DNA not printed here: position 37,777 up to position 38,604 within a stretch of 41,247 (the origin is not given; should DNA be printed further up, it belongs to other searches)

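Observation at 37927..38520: Leader-peptide-controlled gene: a 14-codon upstream ORF whose stop and the downstream RBS lie in one hairpin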

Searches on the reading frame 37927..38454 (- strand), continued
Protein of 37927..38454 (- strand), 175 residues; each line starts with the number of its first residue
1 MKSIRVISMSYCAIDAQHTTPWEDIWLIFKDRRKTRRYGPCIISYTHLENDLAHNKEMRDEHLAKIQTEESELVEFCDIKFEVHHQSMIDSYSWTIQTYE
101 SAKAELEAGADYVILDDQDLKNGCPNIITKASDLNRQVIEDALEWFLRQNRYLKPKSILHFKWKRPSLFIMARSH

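Call 48: fold_search(model_id=the predicted structure, library=pdb)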
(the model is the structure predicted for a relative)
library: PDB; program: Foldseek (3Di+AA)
matches with E <= 10: 441; with E <= 0.001: 0
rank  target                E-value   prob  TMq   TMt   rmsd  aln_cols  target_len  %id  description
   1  2qwn_A                2.5e-02  0.25  0.17  0.09  17.0       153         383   12  Crystal structure of disulfide-bond-crosslinked complex of bovine hsc70 (1-386aa)R171C and bovine Auxilin (810-910aa)D (released 2007-12-18)
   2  8wrp_A                5.1e-02  0.14  0.18  0.08  15.8       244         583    8  Cryo-EM structure of Cas12-1 with 20 nt complementary heteroduplex (released 2025-04-16)
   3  5umb_A                6.5e-02  0.20  0.19  0.10  15.9       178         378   12  Crystal structure of ATPase domain of Malaria GRP78 with ADP bound (released 2022-07-27)
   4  5bn9                  8.3e-02  0.21  0.20  0.10  16.2       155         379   15  Crystal structure of ADP bound human Hsp70 NBD mutant R272K. (released 2016-09-14)
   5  5aqw                  8.3e-02  0.16  0.19  0.10  17.0       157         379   14  Fragment-based screening of HSP70 sheds light on the functional role of ATP-binding site residues (released 2016-10-05)
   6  7gyj                  9.4e-02  0.18  0.19  0.10  16.6       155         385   15  Crystal Structure of HSP72 in complex with ligand 11 at 1.43 MGy X-ray dose (released 2024-12-11)
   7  7q4r                  9.4e-02  0.15  0.17  0.10  16.6       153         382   11  Crystal structure of human HSP72-NBD in complex with fragment 1 (released 2022-02-02)
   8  6zyi                  1.3e-01  0.15  0.19  0.10  16.5       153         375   15  Crystal structure of HSP70 ATPase domain in complex with ADP and calcium (released 2020-12-16)
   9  6rzq_B                1.3e-01  0.13  0.17  0.09  16.8       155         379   13  Plasmodium falciparum Hsp70-x chaperone nucleotide binding domain - ANP-PnP bound state (released 2019-10-02)
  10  8wrs_A                1.4e-01  0.11  0.18  0.08  15.0       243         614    8  Cryo-EM structure of Cas12-1 with 5 nt complementary heteroduplex (released 2025-04-16)
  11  5umb_D                1.5e-01  0.18  0.19  0.10  16.4       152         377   12  Crystal structure of ATPase domain of Malaria GRP78 with ADP bound (released 2022-07-27)
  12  6rzq_A                1.5e-01  0.12  0.17  0.09  16.8       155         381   13  Plasmodium falciparum Hsp70-x chaperone nucleotide binding domain - ANP-PnP bound state (released 2019-10-02)
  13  6s02_A                1.5e-01  0.11  0.16  0.09  17.0       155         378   13  Plasmodium falciparum Hsp70-x chaperone nucleotide binding domain - ADP bound state (released 2019-10-02)
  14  7nqu_B                1.7e-01  0.15  0.19  0.10  16.7       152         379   13  Plasmodium falciparum Hsp70-x chaperone nucleotide binding domain in complex with Z396380540 (released 2021-03-10)
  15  2zdi_B                1.8e-01  0.82  0.25  0.38   7.8       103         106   14  Crystal structure of Prefoldin from Pyrococcus horikoshii OT3 (released 2008-02-05)
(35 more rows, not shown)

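Call 49: find_encoding_contigs(protein=P0006, flank=3000, max_places=3)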
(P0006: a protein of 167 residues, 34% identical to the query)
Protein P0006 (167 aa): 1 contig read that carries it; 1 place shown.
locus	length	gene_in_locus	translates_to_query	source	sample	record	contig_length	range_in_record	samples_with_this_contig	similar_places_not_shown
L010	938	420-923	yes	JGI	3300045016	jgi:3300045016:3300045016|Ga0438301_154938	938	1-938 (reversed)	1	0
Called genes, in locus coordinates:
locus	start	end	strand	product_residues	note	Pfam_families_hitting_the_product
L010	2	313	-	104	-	?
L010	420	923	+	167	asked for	-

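Call 50: find_encoding_contigs(protein=P0004, flank=3000, max_places=3)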
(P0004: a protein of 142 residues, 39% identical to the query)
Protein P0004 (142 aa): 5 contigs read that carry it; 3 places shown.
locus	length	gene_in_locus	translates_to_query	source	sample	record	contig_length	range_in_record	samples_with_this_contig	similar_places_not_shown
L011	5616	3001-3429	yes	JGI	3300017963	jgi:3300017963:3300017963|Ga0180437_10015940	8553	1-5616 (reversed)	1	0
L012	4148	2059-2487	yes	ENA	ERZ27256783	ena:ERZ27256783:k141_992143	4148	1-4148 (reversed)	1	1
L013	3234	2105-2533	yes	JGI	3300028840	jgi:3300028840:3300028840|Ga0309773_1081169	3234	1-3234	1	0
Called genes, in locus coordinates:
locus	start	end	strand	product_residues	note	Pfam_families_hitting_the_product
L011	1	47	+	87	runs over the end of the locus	-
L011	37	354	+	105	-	-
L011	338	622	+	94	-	-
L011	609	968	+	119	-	-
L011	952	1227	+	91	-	-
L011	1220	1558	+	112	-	-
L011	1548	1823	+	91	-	-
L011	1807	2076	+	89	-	-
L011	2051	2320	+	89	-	-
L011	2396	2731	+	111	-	-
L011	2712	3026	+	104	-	-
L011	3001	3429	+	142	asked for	-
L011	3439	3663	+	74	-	-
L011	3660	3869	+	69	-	-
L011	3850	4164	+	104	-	-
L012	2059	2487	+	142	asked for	-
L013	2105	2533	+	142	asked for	-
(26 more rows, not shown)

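Call 57: find_encoding_contigs(protein=P0020, flank=2500, max_places=3)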
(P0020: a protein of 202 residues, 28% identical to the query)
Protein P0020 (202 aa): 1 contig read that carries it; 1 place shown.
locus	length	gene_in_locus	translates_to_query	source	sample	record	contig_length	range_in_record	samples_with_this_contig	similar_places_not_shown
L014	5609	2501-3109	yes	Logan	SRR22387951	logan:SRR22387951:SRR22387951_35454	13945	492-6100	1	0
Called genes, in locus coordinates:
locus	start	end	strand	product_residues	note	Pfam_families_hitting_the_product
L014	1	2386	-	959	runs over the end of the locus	?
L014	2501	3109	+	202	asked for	-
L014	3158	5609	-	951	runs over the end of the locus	PF00912:Transgly, PF00905:Transpeptidase, PF17957:Big_7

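Call 58: find_encoding_contigs(protein=P0021, flank=2500, max_places=3)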
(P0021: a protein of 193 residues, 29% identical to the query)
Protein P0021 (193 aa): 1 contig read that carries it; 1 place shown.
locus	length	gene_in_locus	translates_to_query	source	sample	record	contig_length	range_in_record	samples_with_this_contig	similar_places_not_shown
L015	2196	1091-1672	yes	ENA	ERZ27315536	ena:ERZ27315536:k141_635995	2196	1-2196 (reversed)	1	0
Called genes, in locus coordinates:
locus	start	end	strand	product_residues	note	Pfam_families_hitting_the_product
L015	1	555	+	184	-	?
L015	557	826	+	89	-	-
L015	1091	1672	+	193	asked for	-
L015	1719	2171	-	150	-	PF13630:SdpI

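Call 69: fold_search(model_id=the predicted structure, library=viral)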
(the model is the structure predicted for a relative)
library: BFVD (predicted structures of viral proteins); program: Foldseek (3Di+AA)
matches with E <= 10: 728; with E <= 0.001: 0
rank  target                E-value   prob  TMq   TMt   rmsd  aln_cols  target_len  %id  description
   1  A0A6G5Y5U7            3.3e-02  0.98  0.23  0.40   4.4        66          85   20  (no name in the UniProt tables at hand)
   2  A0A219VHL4            3.7e-02  0.91  0.32  0.23   6.5       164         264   10  Terminase large subunit [Leuconostoc phage CHB]
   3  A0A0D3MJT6            3.7e-02  0.90  0.32  0.13   6.4       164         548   10  Terminase large subunit [Leuconostoc phage Ln-9]
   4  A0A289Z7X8            4.5e-02  0.23  0.22  0.15  14.4       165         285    7  Uncharacterized protein [Serratia phage vB_SmaM_ 2050HW]
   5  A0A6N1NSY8            4.8e-02  0.30  0.28  0.16  22.3       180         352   12  Putative orfan [Tupanvirus soda lake]
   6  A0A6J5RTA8            5.1e-02  0.80  0.22  0.22  10.5        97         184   14  Uncharacterized protein [uncultured Caudovirales phage]
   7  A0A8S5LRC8            5.4e-02  0.84  0.28  0.13   6.4       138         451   12  Large Terminase (Fragment) [Siphoviridae sp. ctzMZ8]
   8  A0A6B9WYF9            6.5e-02  0.99  0.26  0.48   7.7        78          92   15  Uncharacterized protein [Escherichia phage flopper]
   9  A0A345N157            9.3e-02  0.54  0.17  0.18  16.0        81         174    4  (no name in the UniProt tables at hand)
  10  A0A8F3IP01            1.1e-01  0.41  0.23  0.28  11.5       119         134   13  Uncharacterized protein [Arthrobacter phage Sicarius2]
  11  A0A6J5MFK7            1.1e-01  0.08  0.16  0.13  16.5       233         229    9  Uncharacterized protein [uncultured Caudovirales phage]
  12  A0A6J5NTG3            1.4e-01  0.69  0.25  0.33  11.5       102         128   13  Uncharacterized protein [uncultured Caudovirales phage]
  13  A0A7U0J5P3            1.4e-01  0.25  0.18  0.21  12.1       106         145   14  (no name in the UniProt tables at hand)
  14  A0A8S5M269            1.5e-01  0.09  0.13  0.12  15.5       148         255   12  Replication initiation and membrane attachment [Siphoviridae sp. cttDR14]
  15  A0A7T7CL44            1.6e-01  0.80  0.20  0.35   5.6        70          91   10  Uncharacterized protein [Vibrio phage PH669]
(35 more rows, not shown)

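Call 70: find_encoding_contigs(protein=P0013, flank=2500, max_places=3)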
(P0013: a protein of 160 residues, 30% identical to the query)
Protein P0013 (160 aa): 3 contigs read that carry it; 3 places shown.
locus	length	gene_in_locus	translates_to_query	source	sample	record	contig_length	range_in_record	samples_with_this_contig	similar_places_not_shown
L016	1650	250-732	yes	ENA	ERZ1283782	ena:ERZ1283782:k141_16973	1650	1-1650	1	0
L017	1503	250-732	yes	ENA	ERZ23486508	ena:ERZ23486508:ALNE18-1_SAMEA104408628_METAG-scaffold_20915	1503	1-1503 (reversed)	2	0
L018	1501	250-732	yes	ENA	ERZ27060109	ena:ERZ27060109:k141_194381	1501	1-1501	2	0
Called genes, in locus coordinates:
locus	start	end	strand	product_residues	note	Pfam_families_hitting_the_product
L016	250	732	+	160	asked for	-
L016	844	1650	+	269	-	?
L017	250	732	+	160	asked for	-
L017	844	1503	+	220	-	?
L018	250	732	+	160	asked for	-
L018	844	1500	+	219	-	?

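Call 71: find_encoding_contigs(protein=P0019, flank=2500, max_places=3)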
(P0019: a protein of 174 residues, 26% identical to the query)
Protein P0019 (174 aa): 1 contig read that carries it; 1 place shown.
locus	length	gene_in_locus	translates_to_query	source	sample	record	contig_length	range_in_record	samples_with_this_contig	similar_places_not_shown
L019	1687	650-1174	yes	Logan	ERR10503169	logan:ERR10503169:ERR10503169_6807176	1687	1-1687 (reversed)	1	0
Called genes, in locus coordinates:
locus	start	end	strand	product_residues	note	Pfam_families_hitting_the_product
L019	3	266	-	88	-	?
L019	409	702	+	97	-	-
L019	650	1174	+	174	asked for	-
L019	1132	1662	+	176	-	-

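Call 76: find_related_loci(query=A4, collection=viral_contigs, flank=2500)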
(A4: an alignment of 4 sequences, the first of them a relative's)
Query A4 (175 aa) in viral_contigs; peptide patterns used: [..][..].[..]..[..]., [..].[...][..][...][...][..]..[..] (x = any residue, [..] = any of these).
16 stretches matched a pattern, but none encodes a relative of the query by tblastn (E <= 1e-3).

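Call 77: find_related_loci(query=A4, collection=metagenome_contigs, flank=2500)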
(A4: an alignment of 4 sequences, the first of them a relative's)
Query A4 (175 aa) in metagenome_contigs; peptide patterns used: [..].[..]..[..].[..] (x = any residue, [..] = any of these).
146 stretches matched a pattern; 4 encode a relative of the query (tblastn E <= 1e-3); 4 distinct loci.
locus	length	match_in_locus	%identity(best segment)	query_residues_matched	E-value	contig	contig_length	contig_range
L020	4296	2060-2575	31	2-168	5e-23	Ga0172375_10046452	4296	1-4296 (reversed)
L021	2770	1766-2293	29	2-175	2e-20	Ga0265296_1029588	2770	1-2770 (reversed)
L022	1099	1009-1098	100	1-30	8e-17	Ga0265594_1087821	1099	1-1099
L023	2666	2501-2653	35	2-52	4e-6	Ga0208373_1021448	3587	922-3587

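Call 95: search_protein_families(library=phrogs, alignment_id=A2, max_evalue=0.001)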
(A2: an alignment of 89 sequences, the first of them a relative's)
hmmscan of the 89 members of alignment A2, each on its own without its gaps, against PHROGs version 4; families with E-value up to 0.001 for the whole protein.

A. member 1, P0001 (175 aa): 0 families

B. families by the number of members that match (of 89 scanned): 0 families

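Call 96: search_dna_similar(query=P0004, collection=phages, mode=protein, max_evalue=0.001, max_rows=15)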
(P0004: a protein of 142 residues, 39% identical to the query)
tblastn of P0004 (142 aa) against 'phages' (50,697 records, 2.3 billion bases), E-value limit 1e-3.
No match.

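Call 97: find_related_loci(query=P0013, collection=viral_contigs, flank=2000)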
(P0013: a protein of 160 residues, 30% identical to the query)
Query P0013 (160 aa) in viral_contigs; peptide patterns used: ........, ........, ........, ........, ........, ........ (x = any residue, [..] = any of these).
5 stretches matched a pattern, but none encodes a relative of the query by tblastn (E <= 1e-3).

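Call 98: find_related_loci(query=P0002, collection=viral_contigs, flank=2000)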
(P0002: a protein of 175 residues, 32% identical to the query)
Query P0002 (175 aa) in viral_contigs; peptide patterns used: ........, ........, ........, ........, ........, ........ (x = any residue, [..] = any of these).
5 stretches matched a pattern, but none encodes a relative of the query by tblastn (E <= 1e-3).

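Call 109: search_protein_families(library=pfam, proteins=[L016:844-1650:+, L008:2915-3592:+, L008:3568-4242:+, L021:1343-1654:+, L005:1217-1747:+], max_evalue=0.001)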
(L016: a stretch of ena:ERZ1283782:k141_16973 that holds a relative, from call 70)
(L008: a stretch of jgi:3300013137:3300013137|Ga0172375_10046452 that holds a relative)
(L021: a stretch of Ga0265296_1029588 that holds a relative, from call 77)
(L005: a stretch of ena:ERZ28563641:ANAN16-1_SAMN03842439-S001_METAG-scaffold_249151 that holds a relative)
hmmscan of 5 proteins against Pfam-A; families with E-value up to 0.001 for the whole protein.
L016:844-1650:+ (269 aa): 0 families

L008:2915-3592:+ (225 aa): 1 family
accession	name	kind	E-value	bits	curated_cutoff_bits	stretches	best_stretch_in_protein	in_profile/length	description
PF05708.18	Peptidase_C92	-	6.5e-07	30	27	1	136-182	76-121/166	Permuted papain-like amidase enzyme, YaeF/YiiX, C92 family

L008:3568-4242:+ (224 aa): 0 families

L021:1343-1654:+ (103 aa): 0 families

L005:1217-1747:+ (177 aa): 2 families
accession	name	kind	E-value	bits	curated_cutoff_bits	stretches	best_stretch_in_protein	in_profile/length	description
PF05569.17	Peptidase_M56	-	4e-08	33.2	31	1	67-175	99-203/296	BlaR1 peptidase M56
PF01435.24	Peptidase_M48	-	3.8e-06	27.3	20.3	1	114-175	9-75/186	Peptidase family M48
